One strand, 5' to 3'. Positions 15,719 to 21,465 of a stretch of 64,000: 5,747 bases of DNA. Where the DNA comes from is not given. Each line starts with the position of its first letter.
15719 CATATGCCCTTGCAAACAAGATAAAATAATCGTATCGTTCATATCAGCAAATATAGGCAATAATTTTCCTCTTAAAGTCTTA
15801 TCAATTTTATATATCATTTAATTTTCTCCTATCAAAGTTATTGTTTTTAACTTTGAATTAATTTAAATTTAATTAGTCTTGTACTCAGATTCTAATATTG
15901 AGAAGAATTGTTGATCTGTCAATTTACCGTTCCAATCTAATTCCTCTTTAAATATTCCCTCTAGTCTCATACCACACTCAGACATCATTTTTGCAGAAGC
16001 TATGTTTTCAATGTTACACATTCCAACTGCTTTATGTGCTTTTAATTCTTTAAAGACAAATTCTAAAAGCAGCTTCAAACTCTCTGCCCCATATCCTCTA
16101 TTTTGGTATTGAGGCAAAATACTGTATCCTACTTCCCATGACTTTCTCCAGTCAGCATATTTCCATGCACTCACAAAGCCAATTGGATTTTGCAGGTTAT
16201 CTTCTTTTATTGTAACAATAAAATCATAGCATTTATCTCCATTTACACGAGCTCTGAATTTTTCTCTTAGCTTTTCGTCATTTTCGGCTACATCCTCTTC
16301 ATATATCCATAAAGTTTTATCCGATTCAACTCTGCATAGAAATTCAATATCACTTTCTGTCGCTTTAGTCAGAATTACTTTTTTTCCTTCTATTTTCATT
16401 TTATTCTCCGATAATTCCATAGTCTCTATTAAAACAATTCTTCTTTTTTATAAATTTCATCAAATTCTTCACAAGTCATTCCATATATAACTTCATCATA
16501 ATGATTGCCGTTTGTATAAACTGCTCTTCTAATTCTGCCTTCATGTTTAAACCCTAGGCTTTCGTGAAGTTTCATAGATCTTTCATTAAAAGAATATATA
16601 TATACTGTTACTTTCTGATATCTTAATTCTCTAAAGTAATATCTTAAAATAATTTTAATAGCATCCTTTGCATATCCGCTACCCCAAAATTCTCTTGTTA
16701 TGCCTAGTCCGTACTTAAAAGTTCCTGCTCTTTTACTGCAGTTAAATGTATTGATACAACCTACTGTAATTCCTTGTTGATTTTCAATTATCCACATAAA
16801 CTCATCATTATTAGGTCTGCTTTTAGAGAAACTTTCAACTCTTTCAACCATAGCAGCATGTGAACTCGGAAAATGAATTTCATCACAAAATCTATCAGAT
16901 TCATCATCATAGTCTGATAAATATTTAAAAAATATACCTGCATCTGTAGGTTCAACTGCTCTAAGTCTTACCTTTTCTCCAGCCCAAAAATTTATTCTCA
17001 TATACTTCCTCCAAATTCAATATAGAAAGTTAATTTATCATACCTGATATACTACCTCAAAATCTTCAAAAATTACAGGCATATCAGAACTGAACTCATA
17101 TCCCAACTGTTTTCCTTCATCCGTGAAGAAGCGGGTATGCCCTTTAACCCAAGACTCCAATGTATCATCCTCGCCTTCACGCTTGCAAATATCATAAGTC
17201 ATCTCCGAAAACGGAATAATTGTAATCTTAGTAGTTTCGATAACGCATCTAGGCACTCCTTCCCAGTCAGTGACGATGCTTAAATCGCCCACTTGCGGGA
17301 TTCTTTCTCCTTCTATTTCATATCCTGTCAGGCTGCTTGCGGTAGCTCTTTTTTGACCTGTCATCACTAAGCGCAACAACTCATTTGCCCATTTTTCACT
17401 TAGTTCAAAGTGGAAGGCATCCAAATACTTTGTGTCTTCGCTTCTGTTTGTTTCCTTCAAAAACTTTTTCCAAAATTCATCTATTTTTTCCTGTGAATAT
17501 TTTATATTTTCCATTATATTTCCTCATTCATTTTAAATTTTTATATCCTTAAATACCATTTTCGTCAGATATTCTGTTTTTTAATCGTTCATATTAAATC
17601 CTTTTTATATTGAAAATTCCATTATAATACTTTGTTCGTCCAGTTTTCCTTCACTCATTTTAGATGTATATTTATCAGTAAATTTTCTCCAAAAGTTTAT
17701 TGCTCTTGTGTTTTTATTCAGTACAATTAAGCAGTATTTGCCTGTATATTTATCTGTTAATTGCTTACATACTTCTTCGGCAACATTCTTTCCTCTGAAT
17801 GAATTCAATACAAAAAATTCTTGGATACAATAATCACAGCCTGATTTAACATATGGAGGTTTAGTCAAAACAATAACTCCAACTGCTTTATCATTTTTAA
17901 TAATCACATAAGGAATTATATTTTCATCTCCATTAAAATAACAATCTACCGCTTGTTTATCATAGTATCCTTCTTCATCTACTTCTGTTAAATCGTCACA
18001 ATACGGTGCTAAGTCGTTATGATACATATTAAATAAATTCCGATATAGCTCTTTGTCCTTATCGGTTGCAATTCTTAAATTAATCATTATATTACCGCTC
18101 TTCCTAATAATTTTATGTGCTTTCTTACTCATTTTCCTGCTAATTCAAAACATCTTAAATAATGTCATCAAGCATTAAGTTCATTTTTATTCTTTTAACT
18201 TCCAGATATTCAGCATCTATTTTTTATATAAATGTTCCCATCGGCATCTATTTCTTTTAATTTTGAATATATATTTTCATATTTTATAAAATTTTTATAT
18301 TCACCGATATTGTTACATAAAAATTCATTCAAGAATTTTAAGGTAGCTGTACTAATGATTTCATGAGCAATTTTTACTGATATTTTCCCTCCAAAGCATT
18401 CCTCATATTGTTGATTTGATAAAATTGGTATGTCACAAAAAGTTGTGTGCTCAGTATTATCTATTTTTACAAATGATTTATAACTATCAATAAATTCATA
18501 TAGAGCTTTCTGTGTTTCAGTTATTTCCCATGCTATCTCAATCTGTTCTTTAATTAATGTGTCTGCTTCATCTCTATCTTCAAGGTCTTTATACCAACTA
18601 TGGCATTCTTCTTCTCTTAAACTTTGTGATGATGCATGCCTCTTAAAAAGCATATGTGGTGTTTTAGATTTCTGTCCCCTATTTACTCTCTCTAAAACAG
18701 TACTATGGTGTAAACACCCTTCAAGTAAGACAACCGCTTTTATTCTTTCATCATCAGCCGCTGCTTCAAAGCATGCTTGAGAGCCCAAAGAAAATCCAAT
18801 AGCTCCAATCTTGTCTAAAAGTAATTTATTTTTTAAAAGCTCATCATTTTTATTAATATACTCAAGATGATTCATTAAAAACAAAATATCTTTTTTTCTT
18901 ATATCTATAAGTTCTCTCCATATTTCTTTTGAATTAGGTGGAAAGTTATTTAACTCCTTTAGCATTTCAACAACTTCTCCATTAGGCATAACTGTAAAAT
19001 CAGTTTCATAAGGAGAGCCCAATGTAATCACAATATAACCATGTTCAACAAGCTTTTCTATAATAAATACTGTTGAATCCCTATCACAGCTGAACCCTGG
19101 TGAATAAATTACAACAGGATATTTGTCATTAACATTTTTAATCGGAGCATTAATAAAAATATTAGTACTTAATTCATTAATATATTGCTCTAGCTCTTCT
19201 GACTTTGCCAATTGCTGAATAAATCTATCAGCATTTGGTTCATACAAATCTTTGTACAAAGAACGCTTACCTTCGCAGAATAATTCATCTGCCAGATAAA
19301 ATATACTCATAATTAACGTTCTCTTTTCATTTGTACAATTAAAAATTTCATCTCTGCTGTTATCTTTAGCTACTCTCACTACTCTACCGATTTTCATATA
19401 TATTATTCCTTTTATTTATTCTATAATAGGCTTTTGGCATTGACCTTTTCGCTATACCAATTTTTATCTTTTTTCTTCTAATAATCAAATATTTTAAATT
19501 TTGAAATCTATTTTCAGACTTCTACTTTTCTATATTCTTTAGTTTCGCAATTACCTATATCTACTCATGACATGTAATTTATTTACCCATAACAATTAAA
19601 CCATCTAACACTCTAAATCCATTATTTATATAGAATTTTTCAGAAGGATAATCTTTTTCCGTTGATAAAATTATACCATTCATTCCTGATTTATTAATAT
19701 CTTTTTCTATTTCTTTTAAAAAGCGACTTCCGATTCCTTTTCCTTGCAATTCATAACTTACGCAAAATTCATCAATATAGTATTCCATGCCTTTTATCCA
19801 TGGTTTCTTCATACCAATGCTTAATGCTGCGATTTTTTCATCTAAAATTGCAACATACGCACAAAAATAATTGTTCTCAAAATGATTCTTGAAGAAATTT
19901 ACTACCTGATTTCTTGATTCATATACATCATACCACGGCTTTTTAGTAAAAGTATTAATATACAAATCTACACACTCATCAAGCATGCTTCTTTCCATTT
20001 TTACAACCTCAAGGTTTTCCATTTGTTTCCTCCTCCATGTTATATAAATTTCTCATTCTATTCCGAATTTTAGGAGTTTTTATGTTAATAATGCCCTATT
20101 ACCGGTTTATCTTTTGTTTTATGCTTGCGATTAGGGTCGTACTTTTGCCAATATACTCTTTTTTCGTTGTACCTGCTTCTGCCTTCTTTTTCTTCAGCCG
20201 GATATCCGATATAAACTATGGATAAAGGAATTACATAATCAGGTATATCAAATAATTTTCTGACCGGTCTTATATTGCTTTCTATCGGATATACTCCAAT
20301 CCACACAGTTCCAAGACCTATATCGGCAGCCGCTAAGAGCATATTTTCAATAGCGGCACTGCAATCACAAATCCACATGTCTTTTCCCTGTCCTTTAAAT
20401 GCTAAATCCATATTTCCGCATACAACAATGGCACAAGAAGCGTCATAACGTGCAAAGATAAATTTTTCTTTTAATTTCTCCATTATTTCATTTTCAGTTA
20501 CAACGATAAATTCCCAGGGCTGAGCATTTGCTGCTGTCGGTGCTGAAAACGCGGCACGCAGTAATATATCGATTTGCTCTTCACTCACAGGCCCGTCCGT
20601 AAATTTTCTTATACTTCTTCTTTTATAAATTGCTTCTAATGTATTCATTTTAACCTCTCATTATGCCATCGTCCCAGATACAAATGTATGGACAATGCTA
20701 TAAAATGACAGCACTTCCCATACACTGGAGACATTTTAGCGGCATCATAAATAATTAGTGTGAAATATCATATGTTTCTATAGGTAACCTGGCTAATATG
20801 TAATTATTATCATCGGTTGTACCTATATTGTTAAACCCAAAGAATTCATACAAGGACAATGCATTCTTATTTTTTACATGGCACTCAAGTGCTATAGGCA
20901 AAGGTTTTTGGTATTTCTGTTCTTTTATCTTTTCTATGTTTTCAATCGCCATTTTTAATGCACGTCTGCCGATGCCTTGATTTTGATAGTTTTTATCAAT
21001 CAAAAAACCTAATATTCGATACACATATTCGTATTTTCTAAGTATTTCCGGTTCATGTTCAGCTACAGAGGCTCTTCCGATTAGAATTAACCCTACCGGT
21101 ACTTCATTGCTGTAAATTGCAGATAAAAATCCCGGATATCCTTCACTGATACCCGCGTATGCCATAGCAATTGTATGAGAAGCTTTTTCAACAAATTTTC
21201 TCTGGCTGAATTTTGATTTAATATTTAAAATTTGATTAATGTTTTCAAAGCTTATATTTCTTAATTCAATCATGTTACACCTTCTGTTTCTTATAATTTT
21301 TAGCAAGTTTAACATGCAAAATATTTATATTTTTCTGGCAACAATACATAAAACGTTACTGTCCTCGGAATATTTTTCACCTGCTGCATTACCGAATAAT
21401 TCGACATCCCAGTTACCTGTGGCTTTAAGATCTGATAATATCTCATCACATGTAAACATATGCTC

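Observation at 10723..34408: About 24-kb same-strand supercluster of GNAT acyltransferases mixed with antibiotic-modifying-type enzymes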

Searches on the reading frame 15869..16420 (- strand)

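Call 3: search_protein_families(library=pfam, proteins=[window:15869-16420:-], max_evalue=0.001)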
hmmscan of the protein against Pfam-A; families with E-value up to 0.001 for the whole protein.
window:15869-16420:- (183 aa): 2 families
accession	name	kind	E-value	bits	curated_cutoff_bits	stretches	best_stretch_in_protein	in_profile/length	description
PF13302.13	Acetyltransf_3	-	4.9e-23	82.8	25.4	1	15-152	2-138/138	Acetyltransferase (GNAT) domain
PF00583.31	Acetyltransf_1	-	5.5e-09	36.8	20.7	1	45-150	15-115/116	Acetyltransferase (GNAT) family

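Call 17: search_protein_families(library=ncbifam, proteins=[window:15869-16420:-], max_evalue=0.00001)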
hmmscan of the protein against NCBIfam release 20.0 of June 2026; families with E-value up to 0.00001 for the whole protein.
window:15869-16420:- (183 aa): 2 families
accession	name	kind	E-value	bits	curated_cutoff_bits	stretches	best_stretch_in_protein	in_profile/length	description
NF011709.0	PRK15130.1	equivalog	2.6e-06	27.4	218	1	51-180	44-169/186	spermidine N1-acetyltransferase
NF007539.0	PRK10151.1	equivalog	2.9e-06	27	184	1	71-174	73-173/179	50S ribosomal protein L7/L12-serine acetyltransferase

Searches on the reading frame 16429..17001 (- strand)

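Call 3: search_protein_families(library=pfam, proteins=[window:16429-17001:-], max_evalue=0.001)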
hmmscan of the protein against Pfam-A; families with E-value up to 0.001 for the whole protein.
window:16429-17001:- (190 aa): 3 families
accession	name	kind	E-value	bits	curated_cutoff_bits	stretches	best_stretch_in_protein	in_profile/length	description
PF13302.13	Acetyltransf_3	-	1e-21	78.5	25.4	1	11-152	2-138/138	Acetyltransferase (GNAT) domain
PF13420.13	Acetyltransf_4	-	1e-10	42.3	24.3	1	50-172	32-155/155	Acetyltransferase (GNAT) domain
PF00583.31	Acetyltransf_1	-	8.3e-08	33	20.7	1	58-151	24-116/116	Acetyltransferase (GNAT) family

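Call 17: search_protein_families(library=ncbifam, proteins=[window:16429-17001:-], max_evalue=0.00001)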
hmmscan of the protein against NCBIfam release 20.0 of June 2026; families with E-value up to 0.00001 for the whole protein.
window:16429-17001:- (190 aa): 5 families
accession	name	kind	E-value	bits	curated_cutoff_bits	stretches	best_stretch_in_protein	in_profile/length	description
NF011709.0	PRK15130.1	equivalog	7.6e-11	42.2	218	1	10-175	6-164/186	spermidine N1-acetyltransferase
NF008072.0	PRK10809.1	equivalog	2.9e-09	36.9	190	1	40-181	50-191/194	ribosomal protein S5-alanine N-acetyltransferase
TIGR03585.1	PseH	equivalog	4.1e-09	36.7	93.1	1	58-169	42-151/156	UDP-4-amino-4,6-dideoxy-N-acetyl-beta-L-altrosamine N-acetyltransferase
NF040503.1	resist_ArsN1a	equivalog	4.6e-07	29.7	170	1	69-172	49-154/159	arsinothricin resistance N-acetyltransferase ArsN1 family A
NF007539.0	PRK10151.1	equivalog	9.9e-06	25.3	184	0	71-175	72-174/179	50S ribosomal protein L7/L12-serine acetyltransferase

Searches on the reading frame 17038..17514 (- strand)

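Call 3: search_protein_families(library=pfam, proteins=[window:17038-17514:-], max_evalue=0.001)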
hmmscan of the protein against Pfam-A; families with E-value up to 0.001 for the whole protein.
window:17038-17514:- (158 aa): 1 family
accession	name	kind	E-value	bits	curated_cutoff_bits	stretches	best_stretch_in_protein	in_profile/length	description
PF04266.20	ASCH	-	1.8e-23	83.6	21.2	1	44-156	5-103/103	ASCH domain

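Call 18: search_protein_families(library=ncbifam, proteins=[window:17038-17514:-], max_evalue=0.00001)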
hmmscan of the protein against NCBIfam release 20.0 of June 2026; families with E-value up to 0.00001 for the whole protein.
window:17038-17514:- (158 aa): 0 families

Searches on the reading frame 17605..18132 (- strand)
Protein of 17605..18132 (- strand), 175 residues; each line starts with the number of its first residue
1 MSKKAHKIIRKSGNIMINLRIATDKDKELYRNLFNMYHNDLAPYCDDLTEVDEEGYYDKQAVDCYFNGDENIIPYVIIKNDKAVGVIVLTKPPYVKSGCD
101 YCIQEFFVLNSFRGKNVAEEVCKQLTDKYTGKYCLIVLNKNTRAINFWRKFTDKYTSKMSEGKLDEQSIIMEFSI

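Call 4: search_protein_families(library=pfam, proteins=[window:17605-18132:-], max_evalue=0.001)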
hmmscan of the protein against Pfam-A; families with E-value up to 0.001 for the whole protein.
window:17605-18132:- (175 aa): 2 families
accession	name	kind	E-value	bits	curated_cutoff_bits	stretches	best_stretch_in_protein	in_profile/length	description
PF00583.31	Acetyltransf_1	-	1.7e-08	35.2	20.7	1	51-151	15-114/116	Acetyltransferase (GNAT) family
PF13508.13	Acetyltransf_7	-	1.2e-05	26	27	1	75-151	6-80/84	Acetyltransferase (GNAT) domain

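Call 17: search_protein_families(library=ncbifam, proteins=[window:17605-18132:-], max_evalue=0.00001)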
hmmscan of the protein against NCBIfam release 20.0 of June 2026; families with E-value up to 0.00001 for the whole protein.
window:17605-18132:- (175 aa): 0 families

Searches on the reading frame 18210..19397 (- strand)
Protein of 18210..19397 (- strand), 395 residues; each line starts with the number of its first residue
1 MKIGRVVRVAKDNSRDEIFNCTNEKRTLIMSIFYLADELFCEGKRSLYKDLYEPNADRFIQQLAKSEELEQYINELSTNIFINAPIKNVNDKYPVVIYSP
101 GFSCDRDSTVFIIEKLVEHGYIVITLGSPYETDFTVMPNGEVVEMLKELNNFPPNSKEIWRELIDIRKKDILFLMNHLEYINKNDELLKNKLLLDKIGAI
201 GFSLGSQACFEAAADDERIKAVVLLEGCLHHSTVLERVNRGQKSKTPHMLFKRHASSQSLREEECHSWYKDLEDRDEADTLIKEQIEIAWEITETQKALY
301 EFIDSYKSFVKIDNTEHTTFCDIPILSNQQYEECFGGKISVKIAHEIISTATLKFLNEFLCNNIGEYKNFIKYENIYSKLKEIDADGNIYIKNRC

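Call 4: search_protein_families(library=pfam, proteins=[window:18210-19397:-], max_evalue=0.001)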
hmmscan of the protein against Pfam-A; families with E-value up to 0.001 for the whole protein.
window:18210-19397:- (395 aa): 4 families
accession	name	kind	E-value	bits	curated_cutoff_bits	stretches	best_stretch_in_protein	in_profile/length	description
PF03403.19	PAF-AH_p_II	-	3.8e-11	42.6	20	1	25-360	29-352/372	Platelet-activating factor acetylhydrolase, isoform II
PF12740.14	PETase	-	9.3e-07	28.9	28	0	175-322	104-245/263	PET hydrolase-like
PF00561.26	Abhydrolase_1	-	1.9e-05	24.9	25.8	1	178-247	56-121/245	alpha/beta hydrolase fold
PF01738.24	DLH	-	3.6e-05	23.9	21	1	92-247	12-145/217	Dienelactone hydrolase family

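Call 6: search_protein_families(library=ncbifam, proteins=[window:18210-19397:-], max_evalue=0.001)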
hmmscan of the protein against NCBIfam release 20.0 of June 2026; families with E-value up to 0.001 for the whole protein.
window:18210-19397:- (395 aa): 1 family
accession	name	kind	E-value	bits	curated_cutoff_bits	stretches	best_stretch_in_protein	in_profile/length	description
NF051441.1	BisHyethTerphBdeA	equivalog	0.00021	20.7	520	0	85-128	91-134/305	bis(hydroxyethyl) terephthalate hydrolase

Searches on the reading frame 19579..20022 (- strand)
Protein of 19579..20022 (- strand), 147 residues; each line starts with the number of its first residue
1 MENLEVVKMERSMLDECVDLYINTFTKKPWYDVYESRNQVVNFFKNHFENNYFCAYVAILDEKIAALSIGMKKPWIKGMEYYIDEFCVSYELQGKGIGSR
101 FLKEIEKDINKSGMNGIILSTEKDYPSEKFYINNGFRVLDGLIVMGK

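Call 4: search_protein_families(library=pfam, proteins=[window:19579-20022:-], max_evalue=0.001)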
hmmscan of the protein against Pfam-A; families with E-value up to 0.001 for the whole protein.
window:19579-20022:- (147 aa): 4 families
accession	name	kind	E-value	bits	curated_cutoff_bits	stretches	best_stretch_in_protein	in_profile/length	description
PF00583.31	Acetyltransf_1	-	4.7e-09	37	20.7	1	29-136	11-116/116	Acetyltransferase (GNAT) family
PF13508.13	Acetyltransf_7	-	2.3e-08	34.7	27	1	55-137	5-83/84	Acetyltransferase (GNAT) domain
PF13673.13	Acetyltransf_10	-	4.1e-07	30.5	23.6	1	45-140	23-111/128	Acetyltransferase (GNAT) domain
PF08445.16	FR47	-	3.2e-05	24.3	22.1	1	84-139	25-80/86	FR47-like protein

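Call 17: search_protein_families(library=ncbifam, proteins=[window:19579-20022:-], max_evalue=0.00001)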
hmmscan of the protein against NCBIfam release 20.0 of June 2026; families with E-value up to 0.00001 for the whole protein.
window:19579-20022:- (147 aa): 2 families
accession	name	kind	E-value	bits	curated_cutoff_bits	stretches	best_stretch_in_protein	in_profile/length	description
TIGR01575.1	rimI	equivalog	3.5e-08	33.7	86.4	1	38-138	17-114/132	ribosomal protein S18-alanine N-acetyltransferase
NF033078.2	AAC_6p_Ia_fam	equivalog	9.7e-07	28.8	265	1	17-126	17-121/181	AAC(6')-Ia family aminoglycoside 6'-N-acetyltransferase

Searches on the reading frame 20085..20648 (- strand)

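Call 4: search_protein_families(library=pfam, proteins=[window:20085-20648:-], max_evalue=0.001)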
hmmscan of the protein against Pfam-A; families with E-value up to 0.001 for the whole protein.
window:20085-20648:- (187 aa): 2 families
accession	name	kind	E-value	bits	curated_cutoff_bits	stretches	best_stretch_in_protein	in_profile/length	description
PF00881.29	Nitroreductase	-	2.8e-29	102.9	23.5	2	7-63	1-57/167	Nitroreductase family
PF14512.11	TM1586_NiRdase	-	4e-13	49.9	27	1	24-58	158-192/215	Putative TM nitroreductase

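Call 6: search_protein_families(library=ncbifam, proteins=[window:20085-20648:-], max_evalue=0.001)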
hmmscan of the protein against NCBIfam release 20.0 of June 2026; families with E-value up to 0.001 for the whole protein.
window:20085-20648:- (187 aa): 9 families
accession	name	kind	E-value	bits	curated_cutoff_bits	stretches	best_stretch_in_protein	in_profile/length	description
NF008033.1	PRK10765.1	equivalog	2.2e-21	76.4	223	1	2-173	3-184/240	oxygen-insensitive NADPH nitroreductase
NF009810.0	PRK13294.1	equivalog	2e-19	69.8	304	2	5-62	256-313/449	coenzyme F420-0:L-glutamate ligase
TIGR03553.1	F420_FbiB_CTERM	equivalog_domain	5.6e-18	65.4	249.55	2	5-61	1-57/194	F420 biosynthesis protein FbiB, C-terminal domain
TIGR02476.1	BluB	equivalog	6.6e-18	64.8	150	2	4-67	10-73/205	5,6-dimethylbenzimidazole synthase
NF008088.0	PRK10828.1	equivalog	1.1e-08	34.8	183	1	1-58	1-57/183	NAD(P)H nitroreductase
NF003768.0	PRK05365.1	equivalog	1.6e-07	31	152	1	9-64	20-75/200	malonic semialdehyde reductase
NF011424.0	PRK14851.1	subfamily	4.6e-07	28.2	1170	1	17-110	319-417/679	hypothetical protein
NF008275.0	PRK11053.1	equivalog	1.9e-05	24.2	227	1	1-82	1-90/217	oxygen-insensitive NAD(P)H nitroreductase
NF005901.0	PRK07877.1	equivalog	0.00095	17.5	476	0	17-59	368-410/722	Rv1355c family protein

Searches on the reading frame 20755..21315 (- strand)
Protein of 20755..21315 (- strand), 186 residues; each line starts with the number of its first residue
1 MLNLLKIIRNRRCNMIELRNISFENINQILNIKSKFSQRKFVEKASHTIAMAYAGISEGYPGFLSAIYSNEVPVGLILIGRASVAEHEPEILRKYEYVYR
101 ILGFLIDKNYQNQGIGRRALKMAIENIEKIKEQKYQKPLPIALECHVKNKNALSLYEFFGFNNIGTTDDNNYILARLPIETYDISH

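Call 4: search_protein_families(library=pfam, proteins=[window:20755-21315:-], max_evalue=0.001)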
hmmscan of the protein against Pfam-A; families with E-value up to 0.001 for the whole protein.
window:20755-21315:- (186 aa): 3 families
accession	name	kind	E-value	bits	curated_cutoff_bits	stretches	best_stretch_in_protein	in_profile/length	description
PF00583.31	Acetyltransf_1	-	2.8e-09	37.7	20.7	1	58-161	30-116/116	Acetyltransferase (GNAT) family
PF13508.13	Acetyltransf_7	-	5e-07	30.4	27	1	92-162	28-83/84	Acetyltransferase (GNAT) domain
PF13673.13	Acetyltransf_10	-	3.4e-06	27.5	23.6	1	88-173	52-119/128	Acetyltransferase (GNAT) domain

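Call 17: search_protein_families(library=ncbifam, proteins=[window:20755-21315:-], max_evalue=0.00001)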
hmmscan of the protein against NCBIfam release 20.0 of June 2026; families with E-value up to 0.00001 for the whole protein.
window:20755-21315:- (186 aa): 1 family
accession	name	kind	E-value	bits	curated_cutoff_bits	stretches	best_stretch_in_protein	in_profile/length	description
TIGR01575.1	rimI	equivalog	5e-08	33.2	86.4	1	99-166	56-117/132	ribosomal protein S18-alanine N-acetyltransferase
